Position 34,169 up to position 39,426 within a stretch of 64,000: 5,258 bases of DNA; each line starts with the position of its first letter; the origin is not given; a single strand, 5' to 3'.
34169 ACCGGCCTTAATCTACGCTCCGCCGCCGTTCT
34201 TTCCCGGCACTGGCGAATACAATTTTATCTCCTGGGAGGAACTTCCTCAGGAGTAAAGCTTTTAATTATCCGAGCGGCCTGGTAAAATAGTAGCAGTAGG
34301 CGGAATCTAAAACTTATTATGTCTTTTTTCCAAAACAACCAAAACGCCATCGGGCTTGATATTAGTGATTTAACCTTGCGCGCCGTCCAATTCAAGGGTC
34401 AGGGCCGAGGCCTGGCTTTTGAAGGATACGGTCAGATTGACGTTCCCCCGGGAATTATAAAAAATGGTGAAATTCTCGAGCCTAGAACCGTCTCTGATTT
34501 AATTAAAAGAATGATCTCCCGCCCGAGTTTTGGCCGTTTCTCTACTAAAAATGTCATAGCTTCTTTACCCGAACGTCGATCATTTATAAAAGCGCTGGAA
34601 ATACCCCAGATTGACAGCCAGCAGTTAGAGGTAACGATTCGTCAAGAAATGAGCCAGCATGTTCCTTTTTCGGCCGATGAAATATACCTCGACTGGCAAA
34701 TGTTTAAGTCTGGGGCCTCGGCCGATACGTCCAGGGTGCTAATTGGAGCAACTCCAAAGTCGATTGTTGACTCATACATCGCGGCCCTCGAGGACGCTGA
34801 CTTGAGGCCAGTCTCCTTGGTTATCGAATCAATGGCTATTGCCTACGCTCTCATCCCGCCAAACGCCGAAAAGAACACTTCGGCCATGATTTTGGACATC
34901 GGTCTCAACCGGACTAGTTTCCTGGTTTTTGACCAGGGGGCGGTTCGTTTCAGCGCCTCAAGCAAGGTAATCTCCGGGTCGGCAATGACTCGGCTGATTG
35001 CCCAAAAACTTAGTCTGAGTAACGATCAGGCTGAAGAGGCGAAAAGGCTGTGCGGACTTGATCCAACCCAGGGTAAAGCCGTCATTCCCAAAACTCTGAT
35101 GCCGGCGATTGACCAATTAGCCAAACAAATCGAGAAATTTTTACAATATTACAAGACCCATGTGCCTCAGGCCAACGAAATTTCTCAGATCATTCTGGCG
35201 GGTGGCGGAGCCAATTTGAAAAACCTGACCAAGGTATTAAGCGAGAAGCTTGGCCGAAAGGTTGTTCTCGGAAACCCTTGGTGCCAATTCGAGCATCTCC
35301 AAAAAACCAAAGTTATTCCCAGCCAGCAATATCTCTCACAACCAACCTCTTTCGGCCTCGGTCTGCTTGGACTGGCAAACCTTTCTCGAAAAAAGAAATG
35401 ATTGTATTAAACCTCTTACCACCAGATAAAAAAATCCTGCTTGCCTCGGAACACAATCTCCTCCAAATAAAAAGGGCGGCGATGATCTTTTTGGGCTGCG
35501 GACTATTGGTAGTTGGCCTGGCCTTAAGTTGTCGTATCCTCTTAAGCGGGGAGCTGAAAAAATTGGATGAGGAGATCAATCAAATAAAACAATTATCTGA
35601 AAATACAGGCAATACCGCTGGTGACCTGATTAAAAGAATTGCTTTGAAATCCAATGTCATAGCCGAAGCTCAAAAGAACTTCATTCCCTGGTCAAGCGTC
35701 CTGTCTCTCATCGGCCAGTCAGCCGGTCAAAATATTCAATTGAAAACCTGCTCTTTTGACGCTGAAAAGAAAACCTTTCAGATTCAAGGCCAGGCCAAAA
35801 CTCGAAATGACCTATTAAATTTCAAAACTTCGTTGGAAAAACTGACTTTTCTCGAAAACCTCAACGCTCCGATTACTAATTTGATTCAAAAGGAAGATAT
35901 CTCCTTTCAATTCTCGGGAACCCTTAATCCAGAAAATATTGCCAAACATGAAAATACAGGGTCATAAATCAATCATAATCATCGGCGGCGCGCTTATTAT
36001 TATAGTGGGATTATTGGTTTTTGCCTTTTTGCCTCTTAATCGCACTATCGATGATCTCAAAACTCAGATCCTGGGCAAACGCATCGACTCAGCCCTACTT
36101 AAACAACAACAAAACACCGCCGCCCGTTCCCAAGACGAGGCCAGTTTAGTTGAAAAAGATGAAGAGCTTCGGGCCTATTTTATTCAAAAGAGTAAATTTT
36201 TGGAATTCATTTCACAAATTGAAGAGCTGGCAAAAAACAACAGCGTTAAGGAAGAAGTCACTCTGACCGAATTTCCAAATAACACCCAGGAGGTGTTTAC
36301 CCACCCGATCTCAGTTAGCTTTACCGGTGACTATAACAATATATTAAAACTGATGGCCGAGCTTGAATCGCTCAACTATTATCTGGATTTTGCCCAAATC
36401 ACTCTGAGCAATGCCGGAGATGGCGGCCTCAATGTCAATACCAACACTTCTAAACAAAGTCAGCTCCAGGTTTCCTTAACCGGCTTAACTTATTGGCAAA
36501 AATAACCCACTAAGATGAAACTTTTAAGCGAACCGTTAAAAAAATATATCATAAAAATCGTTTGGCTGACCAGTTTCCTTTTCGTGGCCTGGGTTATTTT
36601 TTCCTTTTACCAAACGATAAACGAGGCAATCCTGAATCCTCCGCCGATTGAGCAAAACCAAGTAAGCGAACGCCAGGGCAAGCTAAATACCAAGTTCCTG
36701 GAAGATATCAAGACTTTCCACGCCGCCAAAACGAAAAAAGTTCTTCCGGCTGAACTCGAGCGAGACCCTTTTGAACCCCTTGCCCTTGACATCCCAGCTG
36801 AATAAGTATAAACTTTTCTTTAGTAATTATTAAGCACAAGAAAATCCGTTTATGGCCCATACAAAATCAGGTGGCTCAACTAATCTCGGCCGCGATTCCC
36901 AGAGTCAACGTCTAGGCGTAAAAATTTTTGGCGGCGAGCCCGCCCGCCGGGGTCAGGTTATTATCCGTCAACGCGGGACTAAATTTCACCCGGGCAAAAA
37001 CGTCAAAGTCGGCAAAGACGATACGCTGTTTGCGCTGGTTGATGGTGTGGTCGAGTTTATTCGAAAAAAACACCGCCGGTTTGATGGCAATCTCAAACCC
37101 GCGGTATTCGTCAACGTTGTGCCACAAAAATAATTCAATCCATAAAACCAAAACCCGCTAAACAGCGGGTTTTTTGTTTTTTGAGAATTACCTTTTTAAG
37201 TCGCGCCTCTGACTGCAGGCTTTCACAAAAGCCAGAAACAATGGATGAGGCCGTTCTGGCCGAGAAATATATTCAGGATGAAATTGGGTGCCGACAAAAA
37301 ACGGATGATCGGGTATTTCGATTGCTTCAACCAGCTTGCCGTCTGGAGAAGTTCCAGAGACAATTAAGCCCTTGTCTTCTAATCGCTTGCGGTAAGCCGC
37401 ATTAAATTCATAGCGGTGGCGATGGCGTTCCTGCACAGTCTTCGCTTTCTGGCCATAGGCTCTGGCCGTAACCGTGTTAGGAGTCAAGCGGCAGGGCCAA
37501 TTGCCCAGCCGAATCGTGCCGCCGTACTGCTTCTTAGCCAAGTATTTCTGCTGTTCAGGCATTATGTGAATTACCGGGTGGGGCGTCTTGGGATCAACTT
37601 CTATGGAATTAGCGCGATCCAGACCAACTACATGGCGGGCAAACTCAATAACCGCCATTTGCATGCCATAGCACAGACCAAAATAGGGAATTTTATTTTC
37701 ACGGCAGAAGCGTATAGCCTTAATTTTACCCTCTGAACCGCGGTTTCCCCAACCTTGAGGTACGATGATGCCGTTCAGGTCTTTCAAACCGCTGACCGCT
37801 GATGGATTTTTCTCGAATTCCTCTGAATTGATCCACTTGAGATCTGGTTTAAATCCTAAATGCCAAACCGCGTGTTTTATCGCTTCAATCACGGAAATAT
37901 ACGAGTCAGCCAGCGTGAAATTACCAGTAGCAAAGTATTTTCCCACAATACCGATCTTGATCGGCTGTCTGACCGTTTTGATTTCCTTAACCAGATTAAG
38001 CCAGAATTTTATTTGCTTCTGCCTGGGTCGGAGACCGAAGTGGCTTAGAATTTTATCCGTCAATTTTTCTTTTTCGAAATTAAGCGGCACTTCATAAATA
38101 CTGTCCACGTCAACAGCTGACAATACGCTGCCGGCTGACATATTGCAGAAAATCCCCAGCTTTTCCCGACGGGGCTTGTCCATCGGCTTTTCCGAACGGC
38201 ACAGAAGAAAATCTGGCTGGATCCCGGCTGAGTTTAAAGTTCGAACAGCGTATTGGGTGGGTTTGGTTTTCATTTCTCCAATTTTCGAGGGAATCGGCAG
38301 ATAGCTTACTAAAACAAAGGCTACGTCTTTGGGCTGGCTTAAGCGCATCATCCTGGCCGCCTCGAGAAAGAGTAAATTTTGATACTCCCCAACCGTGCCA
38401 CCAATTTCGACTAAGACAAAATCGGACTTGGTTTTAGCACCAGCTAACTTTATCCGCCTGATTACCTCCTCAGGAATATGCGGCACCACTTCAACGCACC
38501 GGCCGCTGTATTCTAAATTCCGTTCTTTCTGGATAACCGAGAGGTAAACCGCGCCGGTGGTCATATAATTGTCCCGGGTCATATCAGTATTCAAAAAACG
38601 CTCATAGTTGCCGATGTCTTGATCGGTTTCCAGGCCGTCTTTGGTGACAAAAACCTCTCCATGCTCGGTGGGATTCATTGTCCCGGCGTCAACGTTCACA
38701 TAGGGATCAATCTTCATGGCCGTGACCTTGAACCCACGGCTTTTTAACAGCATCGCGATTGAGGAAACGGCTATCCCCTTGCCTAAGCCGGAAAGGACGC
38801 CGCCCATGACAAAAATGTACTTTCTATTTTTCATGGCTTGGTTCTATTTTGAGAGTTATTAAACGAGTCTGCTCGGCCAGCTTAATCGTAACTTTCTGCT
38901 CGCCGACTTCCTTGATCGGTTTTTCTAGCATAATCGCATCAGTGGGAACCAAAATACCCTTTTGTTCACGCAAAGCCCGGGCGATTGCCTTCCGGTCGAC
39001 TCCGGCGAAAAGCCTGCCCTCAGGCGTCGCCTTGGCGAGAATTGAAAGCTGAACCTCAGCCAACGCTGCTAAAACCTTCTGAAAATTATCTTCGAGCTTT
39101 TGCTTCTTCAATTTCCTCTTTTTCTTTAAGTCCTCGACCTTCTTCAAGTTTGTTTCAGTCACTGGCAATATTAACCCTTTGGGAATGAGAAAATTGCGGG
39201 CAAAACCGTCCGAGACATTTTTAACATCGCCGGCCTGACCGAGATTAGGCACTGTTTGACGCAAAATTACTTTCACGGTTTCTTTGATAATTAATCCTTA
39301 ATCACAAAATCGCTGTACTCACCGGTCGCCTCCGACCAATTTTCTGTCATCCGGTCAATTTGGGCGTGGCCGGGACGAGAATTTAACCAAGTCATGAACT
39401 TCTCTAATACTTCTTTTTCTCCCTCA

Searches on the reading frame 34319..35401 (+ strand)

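Call 17: search_protein_families(library=pfam, proteins=[window:34319-35401:+], max_evalue=0.001)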
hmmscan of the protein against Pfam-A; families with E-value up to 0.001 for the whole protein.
window:34319-35401:+ (360 aa): 3 families
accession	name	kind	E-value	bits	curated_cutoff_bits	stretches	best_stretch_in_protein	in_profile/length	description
PF11104.14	PilM_2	-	1e-48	166.5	27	1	12-329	1-316/340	Type IV pilus assembly protein PilM;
PF14450.12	FtsA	-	2e-10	41.5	31.8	1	191-323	2-114/127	Cell division protein FtsA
PF06723.19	MreB_Mbl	-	1e-05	25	27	0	256-317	242-303/327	MreB/Mbl protein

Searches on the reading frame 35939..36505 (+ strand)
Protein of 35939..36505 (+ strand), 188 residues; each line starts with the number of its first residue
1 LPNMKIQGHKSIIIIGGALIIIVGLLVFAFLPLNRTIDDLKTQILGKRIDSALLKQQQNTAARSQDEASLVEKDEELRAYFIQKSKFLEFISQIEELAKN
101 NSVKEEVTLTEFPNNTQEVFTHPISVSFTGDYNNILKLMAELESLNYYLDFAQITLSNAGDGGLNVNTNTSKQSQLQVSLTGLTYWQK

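Call 17: search_protein_families(library=pfam, proteins=[window:35939-36505:+], max_evalue=0.001)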
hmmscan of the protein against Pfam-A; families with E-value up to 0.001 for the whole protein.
window:35939-36505:+ (188 aa): 1 family
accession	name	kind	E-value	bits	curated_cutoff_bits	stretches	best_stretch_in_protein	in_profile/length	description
PF04350.18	PilO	-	4.9e-05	23.9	22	1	75-186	40-142/145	Pilus assembly protein, PilO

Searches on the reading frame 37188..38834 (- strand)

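Call 6: search_protein_families(library=pfam, proteins=[window:37188-38834:-], max_evalue=0.01)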
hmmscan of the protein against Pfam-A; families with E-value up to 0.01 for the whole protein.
window:37188-38834:- (548 aa): 3 families
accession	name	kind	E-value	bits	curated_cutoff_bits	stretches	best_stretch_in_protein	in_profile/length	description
PF06418.20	CTP_synth_N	-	5.4e-105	351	26.1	1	5-268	1-265/265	CTP synthase N-terminus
PF00117.34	GATase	-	1.2e-38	133.1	22.8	1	308-538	2-189/190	Glutamine amidotransferase class-I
PF07722.19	Peptidase_C26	-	4.7e-09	36.8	20.5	1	373-521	97-219/219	Peptidase C26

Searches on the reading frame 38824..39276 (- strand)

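Call 17: search_protein_families(library=pfam, proteins=[window:38824-39276:-], max_evalue=0.001)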
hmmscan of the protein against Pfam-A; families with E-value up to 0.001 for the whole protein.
window:38824-39276:- (150 aa): 2 families
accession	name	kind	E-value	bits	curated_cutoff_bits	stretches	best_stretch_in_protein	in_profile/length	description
PF01281.25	Ribosomal_L9_N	-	1.1e-20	73.4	20.7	1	1-47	1-47/47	Ribosomal protein L9, N-terminal domain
PF03948.19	Ribosomal_L9_C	-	1.7e-14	54.5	23.2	1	65-137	3-76/86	Ribosomal protein L9, C-terminal domain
